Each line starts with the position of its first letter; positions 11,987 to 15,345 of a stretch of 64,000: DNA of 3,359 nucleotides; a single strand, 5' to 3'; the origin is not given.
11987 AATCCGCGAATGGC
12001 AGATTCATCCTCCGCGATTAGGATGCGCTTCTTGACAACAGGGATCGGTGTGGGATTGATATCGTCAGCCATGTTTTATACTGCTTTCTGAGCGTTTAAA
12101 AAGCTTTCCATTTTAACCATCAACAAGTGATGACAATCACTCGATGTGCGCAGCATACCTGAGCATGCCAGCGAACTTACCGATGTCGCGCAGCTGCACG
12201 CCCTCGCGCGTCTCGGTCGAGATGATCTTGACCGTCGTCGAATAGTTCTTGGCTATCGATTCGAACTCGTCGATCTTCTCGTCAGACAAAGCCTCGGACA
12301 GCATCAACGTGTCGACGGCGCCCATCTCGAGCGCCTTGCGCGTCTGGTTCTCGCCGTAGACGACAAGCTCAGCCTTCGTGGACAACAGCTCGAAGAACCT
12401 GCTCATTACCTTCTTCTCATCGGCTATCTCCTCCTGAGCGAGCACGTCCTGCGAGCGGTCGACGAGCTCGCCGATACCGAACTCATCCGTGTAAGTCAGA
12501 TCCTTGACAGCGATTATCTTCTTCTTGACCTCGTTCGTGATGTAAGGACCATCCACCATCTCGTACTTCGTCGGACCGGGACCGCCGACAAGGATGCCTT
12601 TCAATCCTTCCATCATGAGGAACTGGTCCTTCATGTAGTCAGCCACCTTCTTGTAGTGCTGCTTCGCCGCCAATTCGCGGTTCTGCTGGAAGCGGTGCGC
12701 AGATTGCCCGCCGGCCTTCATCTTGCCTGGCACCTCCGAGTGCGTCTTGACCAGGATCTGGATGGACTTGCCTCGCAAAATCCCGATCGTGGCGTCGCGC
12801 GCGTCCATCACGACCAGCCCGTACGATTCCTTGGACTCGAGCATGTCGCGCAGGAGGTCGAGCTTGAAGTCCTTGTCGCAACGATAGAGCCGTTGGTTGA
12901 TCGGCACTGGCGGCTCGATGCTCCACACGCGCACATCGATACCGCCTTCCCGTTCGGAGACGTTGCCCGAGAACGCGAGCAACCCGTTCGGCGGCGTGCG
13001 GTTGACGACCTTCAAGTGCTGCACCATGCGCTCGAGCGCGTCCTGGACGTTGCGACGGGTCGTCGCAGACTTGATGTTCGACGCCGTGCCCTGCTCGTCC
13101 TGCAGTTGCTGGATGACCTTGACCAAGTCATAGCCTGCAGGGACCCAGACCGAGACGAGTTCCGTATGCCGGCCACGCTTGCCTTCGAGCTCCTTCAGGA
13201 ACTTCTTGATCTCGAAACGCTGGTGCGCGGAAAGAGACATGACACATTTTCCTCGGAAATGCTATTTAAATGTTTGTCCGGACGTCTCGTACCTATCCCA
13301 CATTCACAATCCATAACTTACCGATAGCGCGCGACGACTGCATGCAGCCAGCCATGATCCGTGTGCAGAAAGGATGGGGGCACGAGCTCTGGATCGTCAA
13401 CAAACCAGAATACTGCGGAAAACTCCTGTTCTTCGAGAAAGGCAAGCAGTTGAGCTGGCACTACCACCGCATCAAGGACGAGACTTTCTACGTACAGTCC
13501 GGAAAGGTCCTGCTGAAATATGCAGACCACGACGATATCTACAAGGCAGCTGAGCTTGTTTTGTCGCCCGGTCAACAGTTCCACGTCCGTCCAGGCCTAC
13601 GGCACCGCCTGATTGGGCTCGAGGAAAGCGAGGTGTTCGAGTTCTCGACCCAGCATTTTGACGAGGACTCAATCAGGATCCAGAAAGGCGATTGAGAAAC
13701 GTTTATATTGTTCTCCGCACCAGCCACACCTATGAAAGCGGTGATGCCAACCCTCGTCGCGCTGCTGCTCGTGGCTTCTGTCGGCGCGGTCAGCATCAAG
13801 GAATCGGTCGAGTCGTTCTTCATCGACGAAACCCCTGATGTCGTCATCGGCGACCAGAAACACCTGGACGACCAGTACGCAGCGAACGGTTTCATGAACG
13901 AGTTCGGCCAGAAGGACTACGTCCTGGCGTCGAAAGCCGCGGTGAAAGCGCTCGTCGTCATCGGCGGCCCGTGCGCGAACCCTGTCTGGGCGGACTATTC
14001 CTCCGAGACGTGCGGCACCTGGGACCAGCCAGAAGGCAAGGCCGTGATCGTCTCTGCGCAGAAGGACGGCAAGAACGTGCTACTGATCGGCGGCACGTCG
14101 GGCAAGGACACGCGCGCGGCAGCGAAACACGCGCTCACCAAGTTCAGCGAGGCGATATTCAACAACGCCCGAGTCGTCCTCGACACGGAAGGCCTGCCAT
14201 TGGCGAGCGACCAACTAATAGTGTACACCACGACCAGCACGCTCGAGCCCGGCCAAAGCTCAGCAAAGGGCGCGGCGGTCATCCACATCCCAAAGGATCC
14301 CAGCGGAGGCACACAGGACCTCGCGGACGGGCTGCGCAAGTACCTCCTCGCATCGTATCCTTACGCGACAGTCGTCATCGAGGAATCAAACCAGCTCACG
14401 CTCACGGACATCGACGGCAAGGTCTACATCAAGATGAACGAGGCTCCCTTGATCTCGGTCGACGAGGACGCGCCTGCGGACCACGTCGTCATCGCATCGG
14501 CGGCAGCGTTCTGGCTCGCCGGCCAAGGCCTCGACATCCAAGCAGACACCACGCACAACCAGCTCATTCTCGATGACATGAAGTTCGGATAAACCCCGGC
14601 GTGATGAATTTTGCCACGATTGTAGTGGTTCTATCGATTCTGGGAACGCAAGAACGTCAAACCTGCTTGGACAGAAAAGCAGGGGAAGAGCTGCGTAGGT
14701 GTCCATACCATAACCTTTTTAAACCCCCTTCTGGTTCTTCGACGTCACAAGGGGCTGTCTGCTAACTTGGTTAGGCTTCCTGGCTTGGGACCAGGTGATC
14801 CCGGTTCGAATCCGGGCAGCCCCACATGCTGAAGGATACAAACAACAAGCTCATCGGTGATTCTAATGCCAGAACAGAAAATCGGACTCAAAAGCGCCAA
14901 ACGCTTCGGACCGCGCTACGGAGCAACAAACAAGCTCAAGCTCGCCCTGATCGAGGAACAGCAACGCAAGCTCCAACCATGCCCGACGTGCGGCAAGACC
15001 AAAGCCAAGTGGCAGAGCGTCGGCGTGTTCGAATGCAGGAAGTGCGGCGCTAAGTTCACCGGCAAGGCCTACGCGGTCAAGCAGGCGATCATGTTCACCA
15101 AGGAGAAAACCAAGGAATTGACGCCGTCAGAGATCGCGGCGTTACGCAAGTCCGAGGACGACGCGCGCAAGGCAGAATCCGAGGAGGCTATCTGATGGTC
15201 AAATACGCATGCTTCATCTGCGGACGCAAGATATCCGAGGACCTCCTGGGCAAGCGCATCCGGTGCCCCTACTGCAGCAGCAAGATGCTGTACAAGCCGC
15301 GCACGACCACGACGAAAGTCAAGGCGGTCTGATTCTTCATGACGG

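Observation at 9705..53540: All family copies share one strand orientation and each abuts a gene's 3' end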

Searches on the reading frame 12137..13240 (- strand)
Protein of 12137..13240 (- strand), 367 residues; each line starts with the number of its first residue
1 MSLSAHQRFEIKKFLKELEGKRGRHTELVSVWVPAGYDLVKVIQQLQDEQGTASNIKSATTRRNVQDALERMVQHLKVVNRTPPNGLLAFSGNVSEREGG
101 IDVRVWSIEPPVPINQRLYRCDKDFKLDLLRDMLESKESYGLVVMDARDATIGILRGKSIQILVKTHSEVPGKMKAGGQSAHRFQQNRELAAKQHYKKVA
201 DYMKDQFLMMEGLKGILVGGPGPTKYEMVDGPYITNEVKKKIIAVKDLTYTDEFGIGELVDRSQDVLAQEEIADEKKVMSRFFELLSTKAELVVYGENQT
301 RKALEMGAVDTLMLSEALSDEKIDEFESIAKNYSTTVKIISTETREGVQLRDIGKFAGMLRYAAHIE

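Call 28: find_homologous_proteins(query=window:12137-13240:-, max_evalue=1e-30)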
Query window:12137-13240:- (367 aa): 6219 proteins with E <= 1e-30 among 8000 candidates; the best 120 are listed.
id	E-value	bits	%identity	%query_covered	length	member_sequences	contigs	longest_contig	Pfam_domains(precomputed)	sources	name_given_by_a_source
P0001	7.8e-232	786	97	100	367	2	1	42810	PF03465.21,PF03464.21,PF18854.7,PF18859.7,PF03463.21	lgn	-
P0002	2.7e-214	729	89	100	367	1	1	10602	PF03465.21,PF03464.21,PF18854.7,PF18859.7,PF03463.21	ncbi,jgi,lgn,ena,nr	ncbi:MAG TPA: peptide chain release factor aRF-1 [Candidatus Binatia bacterium]|nr:peptide chain rel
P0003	3.3e-214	728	89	100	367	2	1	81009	PF03465.21,PF03464.21,PF18854.7,PF18859.7,PF03463.21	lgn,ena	-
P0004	5.7e-211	718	87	100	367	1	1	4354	PF03465.21,PF03464.21,PF18854.7,PF18859.7,PF03463.21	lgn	-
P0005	1.5e-205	700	84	100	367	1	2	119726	PF03465.21,PF03464.21,PF18854.7,PF18859.7,PF03463.21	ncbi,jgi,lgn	jgi:peptide chain release factor subunit 1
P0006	8.2e-205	698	83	100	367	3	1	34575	PF03465.21,PF03464.21,PF18854.7,PF18859.7,PF03463.21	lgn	-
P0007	2.3e-202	689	83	100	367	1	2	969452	PF03465.21,PF03464.21,PF18854.7,PF18859.7,PF03463.21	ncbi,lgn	-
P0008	4.7e-199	679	82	100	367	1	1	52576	PF03465.21,PF03464.21,PF18854.7,PF18859.7,PF03463.21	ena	-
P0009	4.6e-177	606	75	99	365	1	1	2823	PF03465.21,PF03464.21,PF18854.7,PF18859.7,PF03463.21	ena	-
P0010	1.8e-175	601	76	96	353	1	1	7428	PF03465.21,PF03464.21,PF18854.7,PF18859.7,PF03463.21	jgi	jgi:peptide chain release factor subunit 1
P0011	9.8e-175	599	86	84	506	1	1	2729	PF03465.21,PF03464.21,PF00958.28,PF18854.7,PF18859.7,PF03463.21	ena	-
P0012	1.1e-171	589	73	99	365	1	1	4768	PF03465.21,PF03464.21,PF18854.7,PF18859.7,PF03463.21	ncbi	-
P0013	6.4e-171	586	72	99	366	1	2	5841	PF03465.21,PF03464.21,PF18854.7,PF18859.7,PF03463.21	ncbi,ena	-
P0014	8.8e-171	586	72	99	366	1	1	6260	PF03465.21,PF03464.21,PF18854.7,PF18859.7,PF03463.21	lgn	-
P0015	3.2e-170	584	72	99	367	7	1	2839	PF03465.21,PF03464.21,PF18854.7,PF18859.7,PF03463.21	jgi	-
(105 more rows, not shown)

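Call 29: find_encoding_contigs(protein=P0007, flank=10000, max_places=3)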
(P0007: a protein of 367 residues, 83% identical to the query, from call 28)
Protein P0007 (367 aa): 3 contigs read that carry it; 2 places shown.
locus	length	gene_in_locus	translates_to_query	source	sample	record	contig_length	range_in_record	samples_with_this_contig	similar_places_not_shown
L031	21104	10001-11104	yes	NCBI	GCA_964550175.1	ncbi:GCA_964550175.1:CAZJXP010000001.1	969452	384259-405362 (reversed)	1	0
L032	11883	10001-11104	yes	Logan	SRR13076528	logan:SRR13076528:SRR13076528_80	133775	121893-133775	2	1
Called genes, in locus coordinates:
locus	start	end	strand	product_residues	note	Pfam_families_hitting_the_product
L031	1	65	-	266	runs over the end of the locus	-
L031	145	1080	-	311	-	PF15418:DUF4625 (faint), PF23619:Ig_VWA7 (faint)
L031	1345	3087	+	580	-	PF00009:GTP_EFTU, PF01926:MMR_HSR1, PF03144:GTP_EFTU_D2, PF11987:IF-2, PF14578:GTP_EFTU_D4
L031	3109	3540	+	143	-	PF13636:Methyltranf_PUA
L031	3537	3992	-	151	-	PF01472:PUA, PF26292:PUA_elF2D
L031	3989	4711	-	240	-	PF00398:RrnaAD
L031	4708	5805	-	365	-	PF00350:Dynamin_N (faint), PF01926:MMR_HSR1, PF02421:FeoB_N, PF16897:MMR_HSR1_Xtn, PF02824:TGS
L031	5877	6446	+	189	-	PF00924:MS_channel_2nd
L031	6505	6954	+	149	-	-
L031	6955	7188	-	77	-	PF03685:UPF0147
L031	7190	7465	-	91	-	PF01920:Prefoldin_2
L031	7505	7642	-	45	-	-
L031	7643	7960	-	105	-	PF01780:Ribosomal_L37ae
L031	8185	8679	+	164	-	-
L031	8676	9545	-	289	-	-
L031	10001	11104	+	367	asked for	PF03463:eRF1_1, PF18854:baeRF_family10, PF03464:eRF1_2, PF18859:acVLRF1, PF03465:eRF1_3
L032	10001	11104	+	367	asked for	PF03463:eRF1_1, PF18854:baeRF_family10, PF03464:eRF1_2, PF18859:acVLRF1, PF03465:eRF1_3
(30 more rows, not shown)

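Call 30: find_encoding_contigs(protein=P0005, flank=10000, max_places=3)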
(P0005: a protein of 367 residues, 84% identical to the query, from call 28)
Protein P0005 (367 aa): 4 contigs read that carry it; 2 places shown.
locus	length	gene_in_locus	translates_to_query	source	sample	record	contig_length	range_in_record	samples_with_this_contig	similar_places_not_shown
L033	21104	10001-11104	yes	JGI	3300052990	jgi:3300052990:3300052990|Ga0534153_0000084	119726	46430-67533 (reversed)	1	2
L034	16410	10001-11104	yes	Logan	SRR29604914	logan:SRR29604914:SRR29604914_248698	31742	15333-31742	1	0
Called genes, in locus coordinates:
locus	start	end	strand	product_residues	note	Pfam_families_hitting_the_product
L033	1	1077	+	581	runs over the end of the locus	PF00009:GTP_EFTU, PF01926:MMR_HSR1, PF03144:GTP_EFTU_D2 (weak), PF11987:IF-2, PF14578:GTP_EFTU_D4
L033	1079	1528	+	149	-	PF13636:Methyltranf_PUA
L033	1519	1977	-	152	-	PF01472:PUA, PF03657:UPF0113 (weak), PF26292:PUA_elF2D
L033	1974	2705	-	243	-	PF00398:RrnaAD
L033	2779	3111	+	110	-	-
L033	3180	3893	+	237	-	PF00293:NUDIX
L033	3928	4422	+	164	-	-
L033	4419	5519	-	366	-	PF03193:RsgA_GTPase (faint), PF00350:Dynamin_N (faint), PF01926:MMR_HSR1, PF02421:FeoB_N, PF16897:MMR_HSR1_Xtn, PF02824:TGS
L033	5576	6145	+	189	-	PF05552:MS_channel_1st_1 (weak), PF00924:MS_channel_2nd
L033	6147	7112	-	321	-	-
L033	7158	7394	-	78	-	PF03685:UPF0147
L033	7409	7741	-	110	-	PF01920:Prefoldin_2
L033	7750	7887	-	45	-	-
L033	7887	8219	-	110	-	PF01780:Ribosomal_L37ae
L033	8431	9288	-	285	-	-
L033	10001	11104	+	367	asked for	PF03463:eRF1_1, PF18854:baeRF_family10, PF03464:eRF1_2, PF18859:acVLRF1, PF03465:eRF1_3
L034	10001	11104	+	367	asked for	PF03463:eRF1_1, PF18854:baeRF_family10, PF03464:eRF1_2, PF18859:acVLRF1, PF03465:eRF1_3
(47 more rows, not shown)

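Call 31: find_encoding_contigs(protein=P0003, flank=10000, max_places=3)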
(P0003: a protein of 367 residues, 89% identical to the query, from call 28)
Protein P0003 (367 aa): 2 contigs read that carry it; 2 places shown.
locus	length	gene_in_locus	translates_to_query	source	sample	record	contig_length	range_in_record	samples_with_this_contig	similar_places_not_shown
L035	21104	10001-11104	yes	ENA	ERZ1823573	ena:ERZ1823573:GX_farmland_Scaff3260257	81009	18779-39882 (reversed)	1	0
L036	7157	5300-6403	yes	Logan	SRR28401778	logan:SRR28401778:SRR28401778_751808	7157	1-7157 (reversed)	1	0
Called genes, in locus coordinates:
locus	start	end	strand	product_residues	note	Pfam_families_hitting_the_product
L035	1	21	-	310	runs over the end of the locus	PF15418:DUF4625 (faint), PF10633:NPCBM_assoc (faint)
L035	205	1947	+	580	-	PF00009:GTP_EFTU, PF01926:MMR_HSR1 (weak), PF03144:GTP_EFTU_D2 (weak), PF11987:IF-2, PF14578:GTP_EFTU_D4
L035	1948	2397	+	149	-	PF13636:Methyltranf_PUA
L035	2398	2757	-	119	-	-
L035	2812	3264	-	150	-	PF01472:PUA, PF26292:PUA_elF2D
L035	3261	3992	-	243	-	PF00398:RrnaAD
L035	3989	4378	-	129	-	PF04027:DUF371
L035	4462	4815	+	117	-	-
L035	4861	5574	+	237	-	PF00293:NUDIX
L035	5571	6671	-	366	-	PF01926:MMR_HSR1, PF02421:FeoB_N, PF16897:MMR_HSR1_Xtn, PF02824:TGS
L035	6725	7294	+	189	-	PF05552:MS_channel_1st_1 (weak), PF00924:MS_channel_2nd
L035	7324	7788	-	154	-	-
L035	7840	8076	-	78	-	PF03685:UPF0147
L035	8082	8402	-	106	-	PF01920:Prefoldin_2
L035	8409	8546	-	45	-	-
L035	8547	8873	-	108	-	PF01780:Ribosomal_L37ae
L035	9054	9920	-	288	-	PF05124:S_layer_C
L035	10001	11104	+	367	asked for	PF03463:eRF1_1, PF18854:baeRF_family10, PF03464:eRF1_2, PF18859:acVLRF1, PF03465:eRF1_3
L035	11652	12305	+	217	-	PF10263:SprT-like (weak)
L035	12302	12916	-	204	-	-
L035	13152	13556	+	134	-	PF21485:IF5A-like_N, PF01287:eIF-5a (weak)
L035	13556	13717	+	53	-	-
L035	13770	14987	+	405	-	PF02163:Peptidase_M50, PF00595:PDZ, PF13180:PDZ_2, PF17820:PDZ_6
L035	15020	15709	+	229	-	PF00588:SpoU_methylase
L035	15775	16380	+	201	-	-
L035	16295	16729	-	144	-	PF02590:SPOUT_MTase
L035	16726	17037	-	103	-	-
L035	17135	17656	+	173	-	-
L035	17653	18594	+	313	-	PF01555:N6_N4_Mtase (faint), PF01170:UPF0020, PF11599:AviRa (faint), PF13847:Methyltransf_31 (weak)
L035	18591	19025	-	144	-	-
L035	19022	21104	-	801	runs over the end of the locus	PF01326:PPDK_N, PF00391:PEP-utilizers, PF02896:PEP-utilizers_C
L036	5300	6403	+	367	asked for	PF03463:eRF1_1, PF18854:baeRF_family10, PF03464:eRF1_2, PF18859:acVLRF1, PF03465:eRF1_3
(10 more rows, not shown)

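Call 36: find_encoding_contigs(protein=P0001, flank=10000, max_places=4)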
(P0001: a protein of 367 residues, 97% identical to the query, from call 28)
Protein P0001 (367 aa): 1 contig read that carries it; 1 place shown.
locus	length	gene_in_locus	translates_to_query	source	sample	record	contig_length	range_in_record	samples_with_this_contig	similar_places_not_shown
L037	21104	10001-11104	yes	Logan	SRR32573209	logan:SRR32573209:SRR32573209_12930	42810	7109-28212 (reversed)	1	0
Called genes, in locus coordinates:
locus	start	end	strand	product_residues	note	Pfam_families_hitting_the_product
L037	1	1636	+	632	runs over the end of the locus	PF00009:GTP_EFTU, PF01926:MMR_HSR1 (weak), PF03144:GTP_EFTU_D2 (weak), PF11987:IF-2, PF14578:GTP_EFTU_D4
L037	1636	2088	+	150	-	PF13636:Methyltranf_PUA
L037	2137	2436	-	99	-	-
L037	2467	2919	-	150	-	PF09183:DUF1947 (faint), PF01472:PUA, PF03657:UPF0113 (faint), PF26292:PUA_elF2D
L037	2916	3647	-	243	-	PF00398:RrnaAD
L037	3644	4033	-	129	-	PF04027:DUF371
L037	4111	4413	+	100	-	-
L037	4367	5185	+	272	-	PF00293:NUDIX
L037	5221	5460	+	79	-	PF26604:CBU_0592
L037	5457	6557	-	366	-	PF00350:Dynamin_N (faint), PF01926:MMR_HSR1, PF02421:FeoB_N, PF16897:MMR_HSR1_Xtn, PF02824:TGS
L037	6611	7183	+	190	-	PF05552:MS_channel_1st_1, PF00924:MS_channel_2nd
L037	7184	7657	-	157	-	-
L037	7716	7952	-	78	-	PF03685:UPF0147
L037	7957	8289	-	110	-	PF01920:Prefoldin_2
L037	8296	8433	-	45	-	-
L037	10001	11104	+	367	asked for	PF03463:eRF1_1, PF18854:baeRF_family10, PF03464:eRF1_2, PF18859:acVLRF1, PF03465:eRF1_3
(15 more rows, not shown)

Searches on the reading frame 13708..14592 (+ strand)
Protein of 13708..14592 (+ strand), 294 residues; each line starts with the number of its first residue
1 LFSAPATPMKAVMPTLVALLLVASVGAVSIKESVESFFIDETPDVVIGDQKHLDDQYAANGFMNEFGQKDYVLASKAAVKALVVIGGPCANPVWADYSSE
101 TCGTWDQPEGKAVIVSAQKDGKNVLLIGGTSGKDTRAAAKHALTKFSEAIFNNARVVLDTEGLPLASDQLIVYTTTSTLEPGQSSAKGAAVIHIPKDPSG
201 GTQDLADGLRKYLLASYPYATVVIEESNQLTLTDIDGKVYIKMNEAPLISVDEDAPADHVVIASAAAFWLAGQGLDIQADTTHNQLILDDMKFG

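Call 22: search_protein_families(library=pfam, proteins=[window:13708-14592:+])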
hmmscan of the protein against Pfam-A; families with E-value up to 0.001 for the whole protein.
window:13708-14592:+ (294 aa): 1 family
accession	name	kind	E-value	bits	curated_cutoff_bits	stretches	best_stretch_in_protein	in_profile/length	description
PF05124.17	S_layer_C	-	1.6e-06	28.3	23.9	1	76-141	106-172/177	S-layer like family, outer domain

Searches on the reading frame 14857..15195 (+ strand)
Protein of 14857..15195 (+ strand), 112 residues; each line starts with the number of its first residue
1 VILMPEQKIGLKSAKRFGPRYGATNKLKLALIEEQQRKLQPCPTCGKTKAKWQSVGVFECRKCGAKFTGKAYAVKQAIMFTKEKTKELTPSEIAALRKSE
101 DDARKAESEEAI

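Call 22: search_protein_families(library=pfam, proteins=[window:14857-15195:+])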
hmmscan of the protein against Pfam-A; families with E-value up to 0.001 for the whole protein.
window:14857-15195:+ (112 aa): 2 families
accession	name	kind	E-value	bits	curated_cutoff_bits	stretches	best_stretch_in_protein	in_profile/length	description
PF01780.25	Ribosomal_L37ae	-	2e-19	69.9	21.9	1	12-82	6-76/85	Ribosomal L37ae protein family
PF23455.1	DUF7129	-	0.00018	21.6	30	0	55-69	9-23/45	Domain of unknown function (DUF7129)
